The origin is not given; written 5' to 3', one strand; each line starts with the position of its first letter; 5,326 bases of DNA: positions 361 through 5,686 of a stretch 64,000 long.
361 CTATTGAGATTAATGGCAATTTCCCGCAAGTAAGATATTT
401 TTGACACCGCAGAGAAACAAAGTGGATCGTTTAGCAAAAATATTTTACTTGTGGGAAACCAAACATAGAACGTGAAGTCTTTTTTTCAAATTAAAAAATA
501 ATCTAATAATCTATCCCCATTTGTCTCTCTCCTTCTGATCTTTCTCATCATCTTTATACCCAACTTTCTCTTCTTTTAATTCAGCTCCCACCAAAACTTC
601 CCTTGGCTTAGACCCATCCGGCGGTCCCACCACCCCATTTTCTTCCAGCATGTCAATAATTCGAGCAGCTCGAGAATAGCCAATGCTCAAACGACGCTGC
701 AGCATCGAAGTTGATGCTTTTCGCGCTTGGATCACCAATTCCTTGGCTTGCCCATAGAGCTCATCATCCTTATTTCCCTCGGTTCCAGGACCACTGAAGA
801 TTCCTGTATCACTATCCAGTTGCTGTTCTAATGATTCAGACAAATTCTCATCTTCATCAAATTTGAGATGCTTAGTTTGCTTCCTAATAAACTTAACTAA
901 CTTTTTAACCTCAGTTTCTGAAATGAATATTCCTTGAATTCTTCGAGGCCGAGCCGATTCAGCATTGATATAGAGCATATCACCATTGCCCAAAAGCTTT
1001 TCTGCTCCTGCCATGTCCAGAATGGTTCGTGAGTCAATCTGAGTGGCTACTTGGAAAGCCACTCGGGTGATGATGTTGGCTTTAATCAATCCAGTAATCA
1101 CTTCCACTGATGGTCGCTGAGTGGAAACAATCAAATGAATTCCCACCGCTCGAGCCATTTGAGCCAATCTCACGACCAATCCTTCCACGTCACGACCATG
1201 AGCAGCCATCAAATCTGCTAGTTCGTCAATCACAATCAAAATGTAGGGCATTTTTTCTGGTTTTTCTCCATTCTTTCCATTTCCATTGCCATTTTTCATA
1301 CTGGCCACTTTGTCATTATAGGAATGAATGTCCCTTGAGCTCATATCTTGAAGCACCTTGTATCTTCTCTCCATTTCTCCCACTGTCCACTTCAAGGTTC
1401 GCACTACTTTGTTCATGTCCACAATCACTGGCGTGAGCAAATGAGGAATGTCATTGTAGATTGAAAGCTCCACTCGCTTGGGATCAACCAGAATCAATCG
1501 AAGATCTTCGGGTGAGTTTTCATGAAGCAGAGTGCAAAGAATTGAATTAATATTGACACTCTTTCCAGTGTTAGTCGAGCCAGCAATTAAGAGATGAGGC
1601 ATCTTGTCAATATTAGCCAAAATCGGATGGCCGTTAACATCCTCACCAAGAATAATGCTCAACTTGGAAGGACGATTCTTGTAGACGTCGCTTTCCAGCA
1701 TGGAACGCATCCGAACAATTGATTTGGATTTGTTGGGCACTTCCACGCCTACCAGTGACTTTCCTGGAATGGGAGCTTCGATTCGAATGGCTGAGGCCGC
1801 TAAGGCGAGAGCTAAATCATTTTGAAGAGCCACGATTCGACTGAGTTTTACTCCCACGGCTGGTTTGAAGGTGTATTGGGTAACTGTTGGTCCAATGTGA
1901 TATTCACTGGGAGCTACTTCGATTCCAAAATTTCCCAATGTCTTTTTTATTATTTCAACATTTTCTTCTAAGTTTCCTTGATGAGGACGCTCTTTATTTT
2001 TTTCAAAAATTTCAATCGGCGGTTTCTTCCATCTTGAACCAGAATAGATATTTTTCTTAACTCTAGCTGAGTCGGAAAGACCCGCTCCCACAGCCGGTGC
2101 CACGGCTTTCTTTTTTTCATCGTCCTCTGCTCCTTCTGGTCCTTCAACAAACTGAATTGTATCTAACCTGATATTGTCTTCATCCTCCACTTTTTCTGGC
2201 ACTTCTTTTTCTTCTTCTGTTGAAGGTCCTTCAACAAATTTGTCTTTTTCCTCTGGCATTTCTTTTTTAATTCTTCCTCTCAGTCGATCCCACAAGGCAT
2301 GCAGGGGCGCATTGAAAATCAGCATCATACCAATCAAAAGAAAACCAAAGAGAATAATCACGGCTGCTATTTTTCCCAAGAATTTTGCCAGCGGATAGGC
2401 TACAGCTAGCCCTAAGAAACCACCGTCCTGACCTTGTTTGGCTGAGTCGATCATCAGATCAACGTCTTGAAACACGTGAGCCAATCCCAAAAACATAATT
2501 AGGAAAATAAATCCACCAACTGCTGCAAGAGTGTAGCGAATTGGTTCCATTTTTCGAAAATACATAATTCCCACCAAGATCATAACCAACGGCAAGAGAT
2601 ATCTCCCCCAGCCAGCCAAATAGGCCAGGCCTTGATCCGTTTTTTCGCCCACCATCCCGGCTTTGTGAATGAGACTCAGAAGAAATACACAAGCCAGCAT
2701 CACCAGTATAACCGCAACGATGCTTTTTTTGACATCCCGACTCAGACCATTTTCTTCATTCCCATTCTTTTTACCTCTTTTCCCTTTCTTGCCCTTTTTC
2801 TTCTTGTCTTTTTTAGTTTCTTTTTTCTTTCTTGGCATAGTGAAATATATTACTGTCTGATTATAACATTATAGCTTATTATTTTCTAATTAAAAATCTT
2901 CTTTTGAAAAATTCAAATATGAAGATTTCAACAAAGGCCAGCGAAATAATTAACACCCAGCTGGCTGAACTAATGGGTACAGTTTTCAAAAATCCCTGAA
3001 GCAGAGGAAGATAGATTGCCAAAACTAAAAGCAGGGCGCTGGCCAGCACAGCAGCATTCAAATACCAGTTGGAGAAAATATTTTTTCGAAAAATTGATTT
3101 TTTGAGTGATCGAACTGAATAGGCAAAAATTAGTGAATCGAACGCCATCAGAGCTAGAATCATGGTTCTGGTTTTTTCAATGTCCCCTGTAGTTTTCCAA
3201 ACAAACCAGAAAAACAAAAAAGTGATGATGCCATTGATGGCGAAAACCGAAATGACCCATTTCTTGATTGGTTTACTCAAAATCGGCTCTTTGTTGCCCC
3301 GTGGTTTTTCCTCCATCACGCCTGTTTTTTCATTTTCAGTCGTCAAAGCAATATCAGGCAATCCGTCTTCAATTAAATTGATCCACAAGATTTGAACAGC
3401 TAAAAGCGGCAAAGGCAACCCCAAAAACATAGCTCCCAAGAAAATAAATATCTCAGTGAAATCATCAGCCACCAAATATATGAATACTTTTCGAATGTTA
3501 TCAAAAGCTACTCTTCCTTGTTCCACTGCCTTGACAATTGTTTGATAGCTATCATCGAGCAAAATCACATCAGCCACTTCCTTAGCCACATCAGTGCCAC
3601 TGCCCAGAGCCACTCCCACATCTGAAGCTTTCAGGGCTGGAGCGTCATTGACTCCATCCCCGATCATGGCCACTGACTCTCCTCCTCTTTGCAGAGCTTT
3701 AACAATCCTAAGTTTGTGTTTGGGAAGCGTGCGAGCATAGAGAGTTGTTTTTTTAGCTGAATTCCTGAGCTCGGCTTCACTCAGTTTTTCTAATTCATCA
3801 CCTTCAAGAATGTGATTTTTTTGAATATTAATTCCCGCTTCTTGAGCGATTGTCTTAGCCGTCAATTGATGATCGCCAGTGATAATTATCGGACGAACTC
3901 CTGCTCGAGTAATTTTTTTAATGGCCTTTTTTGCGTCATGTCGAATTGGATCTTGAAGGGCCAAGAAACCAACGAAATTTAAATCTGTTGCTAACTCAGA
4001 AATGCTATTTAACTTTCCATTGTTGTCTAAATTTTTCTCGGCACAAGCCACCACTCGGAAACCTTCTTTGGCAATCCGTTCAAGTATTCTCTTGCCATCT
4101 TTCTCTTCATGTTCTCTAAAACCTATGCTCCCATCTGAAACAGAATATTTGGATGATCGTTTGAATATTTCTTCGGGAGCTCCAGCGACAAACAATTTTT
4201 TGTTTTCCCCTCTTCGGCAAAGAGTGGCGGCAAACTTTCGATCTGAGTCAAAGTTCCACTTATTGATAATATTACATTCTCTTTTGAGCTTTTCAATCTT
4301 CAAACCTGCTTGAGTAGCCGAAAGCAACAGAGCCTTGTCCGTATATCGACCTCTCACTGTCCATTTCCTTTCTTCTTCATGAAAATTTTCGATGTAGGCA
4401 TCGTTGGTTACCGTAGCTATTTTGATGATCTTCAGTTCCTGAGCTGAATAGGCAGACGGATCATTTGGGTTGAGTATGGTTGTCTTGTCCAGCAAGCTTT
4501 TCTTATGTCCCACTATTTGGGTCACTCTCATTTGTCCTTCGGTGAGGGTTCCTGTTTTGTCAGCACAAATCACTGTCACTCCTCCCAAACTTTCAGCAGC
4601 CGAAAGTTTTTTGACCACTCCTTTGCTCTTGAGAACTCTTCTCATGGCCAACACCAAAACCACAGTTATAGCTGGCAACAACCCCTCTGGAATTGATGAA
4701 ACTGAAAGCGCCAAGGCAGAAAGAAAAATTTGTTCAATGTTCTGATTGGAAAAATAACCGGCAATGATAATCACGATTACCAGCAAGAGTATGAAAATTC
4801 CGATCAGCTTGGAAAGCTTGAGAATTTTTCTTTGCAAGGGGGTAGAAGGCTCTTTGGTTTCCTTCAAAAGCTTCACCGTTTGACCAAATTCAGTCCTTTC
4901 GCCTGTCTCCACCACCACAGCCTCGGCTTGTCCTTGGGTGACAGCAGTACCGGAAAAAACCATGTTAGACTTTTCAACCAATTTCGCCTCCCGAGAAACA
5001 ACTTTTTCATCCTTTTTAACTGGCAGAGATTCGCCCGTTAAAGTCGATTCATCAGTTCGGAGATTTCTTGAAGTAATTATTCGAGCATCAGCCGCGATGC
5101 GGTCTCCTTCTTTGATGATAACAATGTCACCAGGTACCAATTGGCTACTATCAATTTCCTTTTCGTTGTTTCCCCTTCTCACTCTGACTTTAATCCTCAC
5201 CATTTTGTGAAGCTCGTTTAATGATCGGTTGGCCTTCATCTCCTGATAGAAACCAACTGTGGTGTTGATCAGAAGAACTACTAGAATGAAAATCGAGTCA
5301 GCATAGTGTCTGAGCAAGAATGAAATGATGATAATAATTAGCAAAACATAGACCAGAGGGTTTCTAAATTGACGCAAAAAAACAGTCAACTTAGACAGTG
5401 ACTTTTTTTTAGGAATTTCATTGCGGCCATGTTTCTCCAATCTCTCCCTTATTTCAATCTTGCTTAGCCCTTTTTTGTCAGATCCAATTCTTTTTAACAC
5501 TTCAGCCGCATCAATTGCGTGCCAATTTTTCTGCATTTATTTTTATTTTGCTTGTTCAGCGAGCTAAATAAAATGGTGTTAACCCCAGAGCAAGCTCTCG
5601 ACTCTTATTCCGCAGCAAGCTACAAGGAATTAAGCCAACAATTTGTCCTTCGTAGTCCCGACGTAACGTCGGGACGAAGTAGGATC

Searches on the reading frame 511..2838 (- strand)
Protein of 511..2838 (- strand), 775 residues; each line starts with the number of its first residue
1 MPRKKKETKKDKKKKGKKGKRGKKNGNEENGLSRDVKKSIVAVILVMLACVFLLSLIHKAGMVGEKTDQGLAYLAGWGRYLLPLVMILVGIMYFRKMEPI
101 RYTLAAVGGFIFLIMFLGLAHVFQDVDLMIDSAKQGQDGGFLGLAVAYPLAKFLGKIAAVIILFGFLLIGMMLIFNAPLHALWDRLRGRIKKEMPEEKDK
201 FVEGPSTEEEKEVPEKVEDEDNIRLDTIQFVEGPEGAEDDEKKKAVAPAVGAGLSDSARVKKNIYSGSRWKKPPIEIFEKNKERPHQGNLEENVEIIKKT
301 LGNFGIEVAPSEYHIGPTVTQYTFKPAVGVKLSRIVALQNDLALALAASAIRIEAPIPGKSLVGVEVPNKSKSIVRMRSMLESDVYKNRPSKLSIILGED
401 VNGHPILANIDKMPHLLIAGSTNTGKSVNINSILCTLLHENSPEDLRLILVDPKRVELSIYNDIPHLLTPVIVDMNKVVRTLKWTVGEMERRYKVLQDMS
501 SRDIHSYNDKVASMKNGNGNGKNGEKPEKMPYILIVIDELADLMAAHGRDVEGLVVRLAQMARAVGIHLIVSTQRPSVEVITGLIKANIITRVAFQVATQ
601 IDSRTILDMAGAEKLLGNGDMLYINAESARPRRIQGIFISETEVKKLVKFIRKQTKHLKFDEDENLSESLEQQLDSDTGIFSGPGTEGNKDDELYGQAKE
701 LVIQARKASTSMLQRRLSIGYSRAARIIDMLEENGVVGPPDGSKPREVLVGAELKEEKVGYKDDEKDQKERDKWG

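Call 38: search_protein_families(library=pfam, proteins=[window:511-2838:-], max_evalue=0.0001)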
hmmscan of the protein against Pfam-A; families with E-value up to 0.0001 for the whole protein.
window:511-2838:- (775 aa): 4 families
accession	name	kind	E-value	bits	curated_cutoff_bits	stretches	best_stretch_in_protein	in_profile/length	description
PF01580.24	FtsK_SpoIIIE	-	2.6e-59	200.8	24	1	377-578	2-221/221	FtsK/SpoIIIE family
PF09397.16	FtsK_gamma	-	5.7e-30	103.3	30.6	1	690-750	2-62/63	Ftsk gamma domain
PF17854.6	FtsK_alpha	-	2.6e-28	98.6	22.9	1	274-369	3-101/101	FtsK alpha domain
PF13491.11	FtsK_4TM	-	1.7e-11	44.6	23.1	1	59-186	46-170/171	4TM region of DNA translocase FtsK/SpoIIIE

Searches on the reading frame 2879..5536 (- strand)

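Call 38: search_protein_families(library=pfam, proteins=[window:2879-5536:-], max_evalue=0.0001)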
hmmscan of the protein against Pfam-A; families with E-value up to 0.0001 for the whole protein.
window:2879-5536:- (885 aa): 6 families
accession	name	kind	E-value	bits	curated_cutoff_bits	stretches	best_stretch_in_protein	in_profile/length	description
PF00122.25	E1-E2_ATPase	-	2.3e-54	184.1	28.1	1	112-303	2-180/181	E1-E2 ATPase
PF00689.26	Cation_ATPase_C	-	1e-42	146.3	27.3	1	708-879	1-174/175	Cation transporting ATPase, C-terminus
PF00702.32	Hydrolase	-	9.5e-22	78.8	26.4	1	322-638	3-190/191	haloacid dehalogenase-like hydrolase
PF00690.31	Cation_ATPase_N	-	1.1e-19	70.3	20.4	1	5-72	1-69/69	Cation transporter/ATPase, N-terminus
PF13246.12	Cation_ATPase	-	2.6e-15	56.6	21.7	1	376-464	2-91/91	Cation transport ATPase (P-type)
PF08282.18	Hydrolase_3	-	1.1e-07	32.3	20.9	1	611-668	195-252/255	haloacid dehalogenase-like hydrolase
